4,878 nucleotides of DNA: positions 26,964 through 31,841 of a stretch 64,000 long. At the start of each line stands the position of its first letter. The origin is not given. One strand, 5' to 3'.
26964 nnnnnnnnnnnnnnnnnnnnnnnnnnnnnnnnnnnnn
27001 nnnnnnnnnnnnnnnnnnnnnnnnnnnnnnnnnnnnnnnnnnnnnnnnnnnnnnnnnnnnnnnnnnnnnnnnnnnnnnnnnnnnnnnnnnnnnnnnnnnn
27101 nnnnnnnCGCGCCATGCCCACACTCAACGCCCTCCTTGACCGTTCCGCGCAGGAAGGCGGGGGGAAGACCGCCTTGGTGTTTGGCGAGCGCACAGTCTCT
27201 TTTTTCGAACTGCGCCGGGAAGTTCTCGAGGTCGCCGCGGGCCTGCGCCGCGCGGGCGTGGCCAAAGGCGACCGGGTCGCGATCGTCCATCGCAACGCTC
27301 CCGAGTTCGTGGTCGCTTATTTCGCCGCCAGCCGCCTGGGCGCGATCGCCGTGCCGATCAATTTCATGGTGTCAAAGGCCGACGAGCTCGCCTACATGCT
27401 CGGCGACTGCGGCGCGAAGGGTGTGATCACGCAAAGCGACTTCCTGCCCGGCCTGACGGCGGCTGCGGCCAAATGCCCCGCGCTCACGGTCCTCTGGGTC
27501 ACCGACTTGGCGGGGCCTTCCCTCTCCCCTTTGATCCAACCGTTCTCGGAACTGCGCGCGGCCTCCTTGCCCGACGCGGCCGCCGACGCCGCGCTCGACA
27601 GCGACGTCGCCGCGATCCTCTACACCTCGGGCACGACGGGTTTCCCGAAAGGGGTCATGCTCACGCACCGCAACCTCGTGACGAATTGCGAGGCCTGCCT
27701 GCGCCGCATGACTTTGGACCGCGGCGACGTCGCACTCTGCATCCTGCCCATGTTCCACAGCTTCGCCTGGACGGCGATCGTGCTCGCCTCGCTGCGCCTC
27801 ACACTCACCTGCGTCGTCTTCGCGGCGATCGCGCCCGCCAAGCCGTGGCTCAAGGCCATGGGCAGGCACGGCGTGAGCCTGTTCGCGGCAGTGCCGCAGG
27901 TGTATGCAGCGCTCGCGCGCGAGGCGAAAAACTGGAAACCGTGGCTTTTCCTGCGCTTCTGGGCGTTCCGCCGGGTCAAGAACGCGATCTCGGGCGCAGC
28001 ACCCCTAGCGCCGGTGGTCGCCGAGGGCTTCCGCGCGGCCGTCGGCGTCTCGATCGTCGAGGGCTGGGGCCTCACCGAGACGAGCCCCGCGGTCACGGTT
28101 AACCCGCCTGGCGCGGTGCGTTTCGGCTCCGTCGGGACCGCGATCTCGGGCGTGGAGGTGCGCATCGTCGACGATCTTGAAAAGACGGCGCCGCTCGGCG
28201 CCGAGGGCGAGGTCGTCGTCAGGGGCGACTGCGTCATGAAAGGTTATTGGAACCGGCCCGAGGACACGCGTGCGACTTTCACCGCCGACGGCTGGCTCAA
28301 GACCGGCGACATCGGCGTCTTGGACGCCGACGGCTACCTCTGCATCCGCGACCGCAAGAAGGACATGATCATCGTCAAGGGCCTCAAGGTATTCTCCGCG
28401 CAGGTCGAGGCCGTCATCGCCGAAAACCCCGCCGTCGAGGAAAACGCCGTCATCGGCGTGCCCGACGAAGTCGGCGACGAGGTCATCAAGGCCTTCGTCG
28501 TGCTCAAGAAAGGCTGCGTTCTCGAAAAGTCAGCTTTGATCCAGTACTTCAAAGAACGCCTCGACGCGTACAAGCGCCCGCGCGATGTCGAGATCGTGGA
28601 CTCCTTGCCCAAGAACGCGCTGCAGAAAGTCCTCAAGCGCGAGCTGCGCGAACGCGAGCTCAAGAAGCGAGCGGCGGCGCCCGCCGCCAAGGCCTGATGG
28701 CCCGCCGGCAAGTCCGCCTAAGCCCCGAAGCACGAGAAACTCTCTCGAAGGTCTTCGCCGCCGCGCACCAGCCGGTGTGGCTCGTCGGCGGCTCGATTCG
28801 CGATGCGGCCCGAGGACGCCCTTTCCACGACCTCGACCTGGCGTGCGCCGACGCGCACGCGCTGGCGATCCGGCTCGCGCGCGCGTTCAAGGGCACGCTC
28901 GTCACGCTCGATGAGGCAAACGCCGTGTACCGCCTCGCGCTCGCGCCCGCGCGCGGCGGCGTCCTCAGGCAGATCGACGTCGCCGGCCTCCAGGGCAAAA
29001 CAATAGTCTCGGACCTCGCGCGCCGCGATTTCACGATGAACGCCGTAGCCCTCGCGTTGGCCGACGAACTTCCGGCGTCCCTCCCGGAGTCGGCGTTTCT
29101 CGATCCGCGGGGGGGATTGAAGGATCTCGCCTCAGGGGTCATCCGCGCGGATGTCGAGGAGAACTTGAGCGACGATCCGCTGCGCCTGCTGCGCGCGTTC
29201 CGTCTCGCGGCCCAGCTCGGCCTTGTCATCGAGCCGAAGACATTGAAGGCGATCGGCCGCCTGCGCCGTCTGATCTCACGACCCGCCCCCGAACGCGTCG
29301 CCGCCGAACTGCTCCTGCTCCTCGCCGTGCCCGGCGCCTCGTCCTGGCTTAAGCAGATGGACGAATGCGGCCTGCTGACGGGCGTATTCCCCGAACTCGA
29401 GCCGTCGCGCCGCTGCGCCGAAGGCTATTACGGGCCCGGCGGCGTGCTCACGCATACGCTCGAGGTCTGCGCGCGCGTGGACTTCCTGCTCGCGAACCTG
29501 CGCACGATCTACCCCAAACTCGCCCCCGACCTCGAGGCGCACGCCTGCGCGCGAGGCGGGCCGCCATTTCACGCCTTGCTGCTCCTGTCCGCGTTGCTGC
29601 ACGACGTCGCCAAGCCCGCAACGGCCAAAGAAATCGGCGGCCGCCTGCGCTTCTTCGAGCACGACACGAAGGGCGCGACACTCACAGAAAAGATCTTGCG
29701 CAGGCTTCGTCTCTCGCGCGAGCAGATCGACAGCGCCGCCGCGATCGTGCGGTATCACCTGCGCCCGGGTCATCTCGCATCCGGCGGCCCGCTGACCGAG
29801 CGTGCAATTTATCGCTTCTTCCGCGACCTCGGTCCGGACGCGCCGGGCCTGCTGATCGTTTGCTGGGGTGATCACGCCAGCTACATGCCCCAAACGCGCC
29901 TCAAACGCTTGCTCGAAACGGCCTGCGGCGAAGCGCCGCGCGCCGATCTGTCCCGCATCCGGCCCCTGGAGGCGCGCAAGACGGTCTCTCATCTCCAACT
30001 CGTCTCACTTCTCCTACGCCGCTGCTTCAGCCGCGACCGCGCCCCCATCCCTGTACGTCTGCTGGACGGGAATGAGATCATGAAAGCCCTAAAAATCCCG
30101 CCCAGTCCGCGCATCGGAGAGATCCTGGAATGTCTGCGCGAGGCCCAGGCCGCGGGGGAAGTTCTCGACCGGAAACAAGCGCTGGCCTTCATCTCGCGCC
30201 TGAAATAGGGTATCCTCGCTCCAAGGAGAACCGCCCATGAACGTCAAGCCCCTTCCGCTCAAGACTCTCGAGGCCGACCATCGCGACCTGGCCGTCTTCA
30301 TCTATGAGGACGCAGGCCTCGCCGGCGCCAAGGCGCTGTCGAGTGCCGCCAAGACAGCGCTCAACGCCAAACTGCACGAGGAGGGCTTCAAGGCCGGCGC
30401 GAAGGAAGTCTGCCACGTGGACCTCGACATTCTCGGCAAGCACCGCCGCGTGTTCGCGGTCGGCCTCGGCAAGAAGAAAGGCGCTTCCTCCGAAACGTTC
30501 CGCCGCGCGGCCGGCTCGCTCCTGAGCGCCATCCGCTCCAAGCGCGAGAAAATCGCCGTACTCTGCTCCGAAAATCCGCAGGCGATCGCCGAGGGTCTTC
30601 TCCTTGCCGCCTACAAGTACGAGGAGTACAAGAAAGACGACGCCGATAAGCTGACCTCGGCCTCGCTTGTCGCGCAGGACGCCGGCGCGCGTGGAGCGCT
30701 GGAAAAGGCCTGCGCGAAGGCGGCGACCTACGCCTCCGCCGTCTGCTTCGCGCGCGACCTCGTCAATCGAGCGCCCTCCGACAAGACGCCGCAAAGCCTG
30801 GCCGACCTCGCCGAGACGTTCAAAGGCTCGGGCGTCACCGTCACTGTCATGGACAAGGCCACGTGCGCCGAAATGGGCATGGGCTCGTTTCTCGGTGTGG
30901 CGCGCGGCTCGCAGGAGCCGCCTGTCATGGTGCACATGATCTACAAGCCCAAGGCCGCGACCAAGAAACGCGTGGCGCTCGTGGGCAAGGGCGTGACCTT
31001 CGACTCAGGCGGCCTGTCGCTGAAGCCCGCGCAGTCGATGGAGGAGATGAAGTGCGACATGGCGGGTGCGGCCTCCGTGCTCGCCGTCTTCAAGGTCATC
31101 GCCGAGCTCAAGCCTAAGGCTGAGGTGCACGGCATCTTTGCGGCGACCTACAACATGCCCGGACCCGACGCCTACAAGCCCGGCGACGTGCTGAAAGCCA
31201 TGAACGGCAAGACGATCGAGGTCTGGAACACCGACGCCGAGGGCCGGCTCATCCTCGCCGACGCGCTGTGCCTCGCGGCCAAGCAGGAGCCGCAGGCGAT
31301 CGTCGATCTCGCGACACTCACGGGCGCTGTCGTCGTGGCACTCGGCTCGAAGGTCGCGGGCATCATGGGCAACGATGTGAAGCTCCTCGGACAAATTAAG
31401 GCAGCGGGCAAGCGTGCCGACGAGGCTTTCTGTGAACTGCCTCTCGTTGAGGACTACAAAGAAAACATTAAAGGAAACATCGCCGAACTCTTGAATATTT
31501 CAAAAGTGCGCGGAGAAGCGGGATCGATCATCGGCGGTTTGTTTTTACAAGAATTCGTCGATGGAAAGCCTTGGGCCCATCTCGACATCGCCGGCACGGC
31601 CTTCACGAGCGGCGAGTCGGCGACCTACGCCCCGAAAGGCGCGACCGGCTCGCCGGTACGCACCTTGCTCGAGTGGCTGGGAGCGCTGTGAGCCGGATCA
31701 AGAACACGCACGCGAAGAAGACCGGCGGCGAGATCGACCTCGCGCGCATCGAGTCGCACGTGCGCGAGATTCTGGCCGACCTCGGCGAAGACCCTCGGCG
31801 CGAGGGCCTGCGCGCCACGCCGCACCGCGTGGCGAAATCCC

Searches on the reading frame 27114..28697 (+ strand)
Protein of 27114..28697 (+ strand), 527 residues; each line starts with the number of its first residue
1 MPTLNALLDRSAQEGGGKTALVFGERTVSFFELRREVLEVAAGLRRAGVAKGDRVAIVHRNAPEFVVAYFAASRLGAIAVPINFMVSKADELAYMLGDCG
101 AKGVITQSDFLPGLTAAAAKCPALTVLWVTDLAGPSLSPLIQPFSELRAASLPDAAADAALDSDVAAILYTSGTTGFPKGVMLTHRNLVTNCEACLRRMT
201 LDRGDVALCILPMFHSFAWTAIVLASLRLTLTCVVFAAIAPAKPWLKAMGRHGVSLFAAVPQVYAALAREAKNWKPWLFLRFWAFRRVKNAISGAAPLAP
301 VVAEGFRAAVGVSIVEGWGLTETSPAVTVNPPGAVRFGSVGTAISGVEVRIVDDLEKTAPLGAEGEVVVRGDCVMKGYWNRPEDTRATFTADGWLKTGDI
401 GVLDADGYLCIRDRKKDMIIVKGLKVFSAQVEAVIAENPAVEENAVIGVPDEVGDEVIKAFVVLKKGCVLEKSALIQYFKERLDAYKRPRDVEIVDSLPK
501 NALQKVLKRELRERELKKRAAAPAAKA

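Call 6: search_protein_families(library=pfam, proteins=[window:27114-28697:+])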
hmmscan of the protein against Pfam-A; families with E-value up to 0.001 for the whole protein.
window:27114-28697:+ (527 aa): 2 families
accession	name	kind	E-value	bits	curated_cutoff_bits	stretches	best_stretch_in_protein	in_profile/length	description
PF00501.34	AMP-binding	-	5.3e-92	309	29.9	1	9-379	2-384/384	AMP-binding enzyme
PF13193.12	AMP-binding_C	-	2.8e-18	67.1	24.5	1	430-505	1-76/76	AMP-binding enzyme C-terminal domain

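Call 7: search_protein_families(library=ncbifam, proteins=[window:27114-28697:+])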
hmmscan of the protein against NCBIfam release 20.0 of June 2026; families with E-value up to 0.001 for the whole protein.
window:27114-28697:+ (527 aa): 107 families (the best 25 are shown)
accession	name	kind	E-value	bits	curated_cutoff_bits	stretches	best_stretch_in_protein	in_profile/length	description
NF004837.0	PRK06187.1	subfamily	2.2e-146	488.2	476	1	3-519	9-526/531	long-chain-fatty-acid--CoA ligase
NF004114.0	PRK05605.1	equivalog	5.3e-112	375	766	2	155-518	213-572/575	long-chain-fatty-acid--CoA ligase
NF006182.0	PRK08316.1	subfamily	1.3e-110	370.4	663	1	3-515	12-517/523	fatty acyl-CoA synthetase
NF005801.1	PRK07656.1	equivalog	2.5e-104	349.7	657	1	3-512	2-500/500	FadD3 family acyl-CoA ligase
NF006181.0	PRK08314.1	subfamily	1.9e-102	343.4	705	1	4-521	26-560/563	long-chain-fatty-acid--CoA ligase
NF004229.0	PRK05677.1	subfamily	2.3e-100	336.7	879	2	161-520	205-560/563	long-chain-fatty-acid--CoA ligase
NF005463.0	PRK07059.1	subfamily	1e-96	324.6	869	2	161-514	202-555/557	long-chain-fatty-acid--CoA ligase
NF005702.0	PRK07514.1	subfamily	4.3e-94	315.7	558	1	24-514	26-499/506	malonyl-CoA synthase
NF004808.0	PRK06155.1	equivalog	1.6e-90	303.9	722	1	3-516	22-523/542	ATP-dependent acyl-CoA ligase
NF005220.0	PRK06710.1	equivalog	3.3e-89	299.5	1116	2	162-519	205-557/563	long-chain-fatty-acid--CoA ligase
NF006523.0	PRK08974.1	equivalog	8.2e-89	298.2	884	2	162-519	205-557/561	long-chain-fatty-acid--CoA ligase FadD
NF005857.1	PRK07786.1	exception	2.3e-88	296.9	733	1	8-514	15-511/513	fatty-acid--CoA ligase FadD5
NF004511.1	PRK05852.1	equivalog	1.2e-82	278.2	650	1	5-511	2-500/505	FadD7 family fatty acid--CoA ligase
NF005714.0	PRK07529.1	subfamily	1.7e-81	274.4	632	1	26-524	62-585/640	acyl-CoA synthetase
NF009139.0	PRK12492.1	equivalog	5.2e-81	272.8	1018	1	162-513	206-560/562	long-chain-fatty-acid--CoA ligase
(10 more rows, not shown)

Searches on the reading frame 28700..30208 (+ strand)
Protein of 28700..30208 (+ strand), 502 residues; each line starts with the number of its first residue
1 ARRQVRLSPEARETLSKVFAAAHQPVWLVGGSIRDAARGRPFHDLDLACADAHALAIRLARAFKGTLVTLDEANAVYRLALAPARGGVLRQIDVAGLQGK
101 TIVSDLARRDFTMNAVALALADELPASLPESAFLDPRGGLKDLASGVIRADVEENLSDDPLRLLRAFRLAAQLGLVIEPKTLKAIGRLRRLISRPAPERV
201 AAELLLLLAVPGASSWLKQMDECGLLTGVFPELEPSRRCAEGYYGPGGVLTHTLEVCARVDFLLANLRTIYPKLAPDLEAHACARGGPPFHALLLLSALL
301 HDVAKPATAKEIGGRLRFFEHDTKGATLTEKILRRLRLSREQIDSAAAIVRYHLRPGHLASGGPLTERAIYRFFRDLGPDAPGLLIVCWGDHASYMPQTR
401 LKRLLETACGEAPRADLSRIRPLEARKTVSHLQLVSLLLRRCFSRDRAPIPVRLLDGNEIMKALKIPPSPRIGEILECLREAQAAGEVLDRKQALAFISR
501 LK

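Call 39: search_protein_families(library=ncbifam, proteins=[window:28700-30208:+], max_evalue=0.00001)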
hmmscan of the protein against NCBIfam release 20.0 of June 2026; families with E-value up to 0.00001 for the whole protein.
window:28700-30208:+ (502 aa): 11 families
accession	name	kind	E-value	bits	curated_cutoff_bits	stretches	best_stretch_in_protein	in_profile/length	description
TIGR02692.1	tRNA_CCA_actino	equivalog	1.5e-50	172.2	438.8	1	99-391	112-379/466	CCA tRNA nucleotidyltransferase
NF009814.0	PRK13299.1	equivalog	4.4e-28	98.4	290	1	101-235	104-230/396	CCA tRNA nucleotidyltransferase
NF008137.0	PRK10885.1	equivalog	6.4e-22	77.9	451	1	26-356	3-308/409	multifunctional CCA addition/repair protein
TIGR01942.1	pcnB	subfamily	4.4e-17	62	305.65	1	102-234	116-242/425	polynucleotide adenylyltransferase PcnB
TIGR01693.1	UTase_glnD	equivalog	7.2e-16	57.6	519.4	1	146-354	322-518/850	[protein-PII] uridylyltransferase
NF008634.1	PRK11623.1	equivalog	2.9e-15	55.8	702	1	101-233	157-283/469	polynucleotide adenylyltransferase PcnB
NF002895.0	PRK03381.1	equivalog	3.3e-13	48.6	631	1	293-359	445-501/782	[protein-PII] uridylyltransferase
NF009812.0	PRK13297.1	equivalog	1.6e-12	47.3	624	1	24-235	12-221/364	tRNA CCA-pyrophosphorylase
NF009813.0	PRK13298.1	equivalog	2.5e-12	46.4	606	1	26-234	3-211/417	tRNA CCA-pyrophosphorylase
NF003467.0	PRK05092.1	equivalog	1.2e-11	43.2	959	1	146-360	396-598/940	[protein-PII] uridylyltransferase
NF041569.1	A-tRNAntase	equivalog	1.7e-10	39.9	1440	1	97-233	562-695/880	A-adding tRNA nucleotidyltransferase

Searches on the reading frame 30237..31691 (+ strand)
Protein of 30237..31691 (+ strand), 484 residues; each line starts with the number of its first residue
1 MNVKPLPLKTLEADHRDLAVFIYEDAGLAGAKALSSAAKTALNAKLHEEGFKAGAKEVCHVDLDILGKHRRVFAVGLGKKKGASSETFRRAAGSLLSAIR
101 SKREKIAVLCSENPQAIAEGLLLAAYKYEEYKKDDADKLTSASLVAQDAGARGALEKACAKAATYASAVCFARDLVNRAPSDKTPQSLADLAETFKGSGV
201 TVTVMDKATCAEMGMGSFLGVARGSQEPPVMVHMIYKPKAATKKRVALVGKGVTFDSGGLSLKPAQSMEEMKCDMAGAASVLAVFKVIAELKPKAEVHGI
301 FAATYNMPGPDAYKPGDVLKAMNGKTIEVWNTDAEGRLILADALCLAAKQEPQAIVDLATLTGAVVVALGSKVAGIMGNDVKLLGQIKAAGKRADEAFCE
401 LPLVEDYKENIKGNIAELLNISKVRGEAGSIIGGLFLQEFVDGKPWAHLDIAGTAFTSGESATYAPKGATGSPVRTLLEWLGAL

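Call 39: search_protein_families(library=ncbifam, proteins=[window:30237-31691:+], max_evalue=0.00001)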
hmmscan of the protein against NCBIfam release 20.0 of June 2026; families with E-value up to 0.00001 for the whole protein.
window:30237-31691:+ (484 aa): 13 families
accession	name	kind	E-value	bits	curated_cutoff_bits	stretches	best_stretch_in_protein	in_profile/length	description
NF002073.0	PRK00913.1-2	equivalog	7.8e-145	483.6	432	1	32-481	42-498/505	leucyl aminopeptidase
NF002083.0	PRK00913.3-5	equivalog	3.8e-134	448.3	468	1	34-480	29-486/492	leucyl aminopeptidase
NF002076.0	PRK00913.2-3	equivalog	1.1e-125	420.5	491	1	29-481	31-490/494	leucyl aminopeptidase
NF002077.0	PRK00913.2-4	equivalog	5.5e-119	398.4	471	1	16-477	18-491/501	leucyl aminopeptidase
NF002074.0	PRK00913.1-4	equivalog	2.5e-116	389.4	415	1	14-481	14-490/496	leucyl aminopeptidase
NF002075.0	PRK00913.2-2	equivalog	4e-114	382.2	468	1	11-477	16-492/502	leucyl aminopeptidase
NF002081.0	PRK00913.3-3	equivalog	1.3e-108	363.9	485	1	45-482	37-479/485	leucyl aminopeptidase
NF002082.0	PRK00913.3-4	equivalog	2.8e-104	349.7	552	1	36-481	34-500/504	leucyl aminopeptidase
NF002072.0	PRK00913.1-1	equivalog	8.3e-90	301.7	826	1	126-480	138-491/502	leucyl aminopeptidase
NF002078.0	PRK00913.2-5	equivalog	1.1e-81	274.8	622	1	65-481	65-494/500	leucyl aminopeptidase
NF002079.0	PRK00913.3-1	equivalog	1.5e-77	261.4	1013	1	111-476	106-484/496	leucyl aminopeptidase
NF003450.0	PRK05015.1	equivalog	1.8e-71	241.1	437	1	166-481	104-425/429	aminopeptidase PepB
NF002080.0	PRK00913.3-2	equivalog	2.2e-71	241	475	1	157-456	123-424/447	leucyl aminopeptidase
